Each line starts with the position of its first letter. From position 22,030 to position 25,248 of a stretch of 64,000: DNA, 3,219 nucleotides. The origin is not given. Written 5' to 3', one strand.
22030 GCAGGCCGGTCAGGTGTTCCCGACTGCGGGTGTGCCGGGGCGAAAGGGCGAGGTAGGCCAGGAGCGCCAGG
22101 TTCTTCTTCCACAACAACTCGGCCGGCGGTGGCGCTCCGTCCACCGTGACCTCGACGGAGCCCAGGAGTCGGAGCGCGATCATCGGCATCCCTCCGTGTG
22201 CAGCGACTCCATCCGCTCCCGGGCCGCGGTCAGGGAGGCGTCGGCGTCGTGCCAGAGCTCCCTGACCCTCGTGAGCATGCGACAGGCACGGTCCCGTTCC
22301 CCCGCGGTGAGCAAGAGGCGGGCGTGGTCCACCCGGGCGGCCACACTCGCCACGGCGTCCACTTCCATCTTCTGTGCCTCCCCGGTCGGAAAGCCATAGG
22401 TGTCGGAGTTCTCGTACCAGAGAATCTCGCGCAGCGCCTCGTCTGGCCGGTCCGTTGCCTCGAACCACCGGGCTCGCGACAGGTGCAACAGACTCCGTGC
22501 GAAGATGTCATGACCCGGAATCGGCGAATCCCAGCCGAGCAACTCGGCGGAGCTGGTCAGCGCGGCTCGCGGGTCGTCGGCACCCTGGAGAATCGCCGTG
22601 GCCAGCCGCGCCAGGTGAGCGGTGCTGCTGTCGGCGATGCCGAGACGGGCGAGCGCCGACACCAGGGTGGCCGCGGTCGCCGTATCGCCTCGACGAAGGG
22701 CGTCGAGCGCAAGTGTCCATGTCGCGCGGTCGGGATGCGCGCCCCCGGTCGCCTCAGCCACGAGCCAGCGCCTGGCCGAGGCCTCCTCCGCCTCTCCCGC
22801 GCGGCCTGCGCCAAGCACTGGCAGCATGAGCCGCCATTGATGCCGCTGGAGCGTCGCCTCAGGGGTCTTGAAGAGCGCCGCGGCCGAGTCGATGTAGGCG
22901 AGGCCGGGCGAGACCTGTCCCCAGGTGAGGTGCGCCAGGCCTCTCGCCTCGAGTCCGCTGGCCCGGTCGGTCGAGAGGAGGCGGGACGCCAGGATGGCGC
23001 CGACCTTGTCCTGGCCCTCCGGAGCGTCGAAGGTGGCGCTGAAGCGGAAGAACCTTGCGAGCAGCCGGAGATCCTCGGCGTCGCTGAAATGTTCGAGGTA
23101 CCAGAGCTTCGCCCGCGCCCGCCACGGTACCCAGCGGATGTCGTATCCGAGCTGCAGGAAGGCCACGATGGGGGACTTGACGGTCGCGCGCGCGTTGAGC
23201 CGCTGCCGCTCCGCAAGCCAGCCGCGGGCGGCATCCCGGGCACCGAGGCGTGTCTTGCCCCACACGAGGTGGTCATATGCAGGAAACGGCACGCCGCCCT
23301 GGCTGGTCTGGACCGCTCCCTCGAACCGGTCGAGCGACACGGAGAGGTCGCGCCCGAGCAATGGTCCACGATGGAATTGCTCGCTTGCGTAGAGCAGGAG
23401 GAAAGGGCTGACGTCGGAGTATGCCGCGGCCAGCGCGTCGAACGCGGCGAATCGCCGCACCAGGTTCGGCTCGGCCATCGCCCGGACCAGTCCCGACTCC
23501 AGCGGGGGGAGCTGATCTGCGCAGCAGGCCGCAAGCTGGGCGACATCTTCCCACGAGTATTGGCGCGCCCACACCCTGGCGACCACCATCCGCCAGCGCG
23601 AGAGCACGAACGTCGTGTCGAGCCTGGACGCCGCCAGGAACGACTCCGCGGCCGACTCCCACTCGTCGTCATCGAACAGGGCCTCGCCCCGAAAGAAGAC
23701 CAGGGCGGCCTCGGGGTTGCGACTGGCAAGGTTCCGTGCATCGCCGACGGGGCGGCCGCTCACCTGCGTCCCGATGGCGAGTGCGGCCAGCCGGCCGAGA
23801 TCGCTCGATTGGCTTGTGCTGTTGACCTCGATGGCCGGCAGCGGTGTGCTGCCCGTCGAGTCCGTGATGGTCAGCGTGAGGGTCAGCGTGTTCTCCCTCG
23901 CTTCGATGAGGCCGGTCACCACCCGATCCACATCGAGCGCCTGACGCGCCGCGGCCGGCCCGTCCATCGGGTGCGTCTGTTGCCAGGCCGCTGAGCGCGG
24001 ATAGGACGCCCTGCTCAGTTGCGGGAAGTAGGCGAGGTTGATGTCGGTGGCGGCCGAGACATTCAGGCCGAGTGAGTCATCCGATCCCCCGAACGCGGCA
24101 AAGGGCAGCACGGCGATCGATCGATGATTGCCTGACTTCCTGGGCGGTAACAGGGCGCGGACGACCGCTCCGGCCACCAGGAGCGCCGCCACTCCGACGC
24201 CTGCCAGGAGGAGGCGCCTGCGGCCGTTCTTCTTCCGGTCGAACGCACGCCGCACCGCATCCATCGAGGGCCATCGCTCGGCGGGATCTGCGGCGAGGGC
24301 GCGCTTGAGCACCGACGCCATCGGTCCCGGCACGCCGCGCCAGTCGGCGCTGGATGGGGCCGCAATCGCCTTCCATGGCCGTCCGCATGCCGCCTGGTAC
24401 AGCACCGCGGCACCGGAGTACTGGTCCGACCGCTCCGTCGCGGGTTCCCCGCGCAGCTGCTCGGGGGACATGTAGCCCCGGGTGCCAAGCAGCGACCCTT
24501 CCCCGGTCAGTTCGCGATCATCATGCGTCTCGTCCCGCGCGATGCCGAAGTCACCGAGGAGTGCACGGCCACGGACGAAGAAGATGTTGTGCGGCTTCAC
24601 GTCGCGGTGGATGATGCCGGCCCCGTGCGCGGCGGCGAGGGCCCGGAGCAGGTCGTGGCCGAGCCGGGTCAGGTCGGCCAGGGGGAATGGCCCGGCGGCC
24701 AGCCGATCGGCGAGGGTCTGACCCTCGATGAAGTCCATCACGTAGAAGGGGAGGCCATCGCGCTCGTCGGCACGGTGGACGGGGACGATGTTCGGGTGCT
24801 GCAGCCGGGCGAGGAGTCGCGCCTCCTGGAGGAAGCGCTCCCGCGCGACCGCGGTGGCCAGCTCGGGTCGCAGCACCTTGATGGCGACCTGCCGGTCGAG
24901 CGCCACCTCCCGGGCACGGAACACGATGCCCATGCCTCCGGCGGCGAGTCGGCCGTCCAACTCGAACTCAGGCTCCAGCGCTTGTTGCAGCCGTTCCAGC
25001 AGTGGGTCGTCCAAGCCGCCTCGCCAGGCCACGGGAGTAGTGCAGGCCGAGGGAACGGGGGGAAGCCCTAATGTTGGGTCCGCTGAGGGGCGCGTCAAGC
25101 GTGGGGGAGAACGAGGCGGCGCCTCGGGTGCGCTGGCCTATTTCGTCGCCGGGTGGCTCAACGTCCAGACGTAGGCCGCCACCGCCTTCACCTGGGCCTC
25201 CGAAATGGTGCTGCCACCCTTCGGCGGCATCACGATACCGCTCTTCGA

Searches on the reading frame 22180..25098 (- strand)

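Call 22: search_protein_families(library=pfam, proteins=[window:22180-25098:-], max_evalue=0.001)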
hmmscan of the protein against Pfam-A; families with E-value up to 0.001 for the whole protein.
window:22180-25098:- (972 aa): 3 families
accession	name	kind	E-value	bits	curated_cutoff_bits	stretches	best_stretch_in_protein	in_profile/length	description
PF00069.31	Pkinase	-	1.6e-34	120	31.7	1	47-241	3-195/263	Protein kinase domain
PF07714.23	PK_Tyr_Ser-Thr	-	3.3e-20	72.9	23.1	1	47-236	3-197/258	Protein tyrosine and serine/threonine kinase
PF03109.22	ABC1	-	0.00033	20.3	22.9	0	51-86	38-72/244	ABC1 atypical kinase-like domain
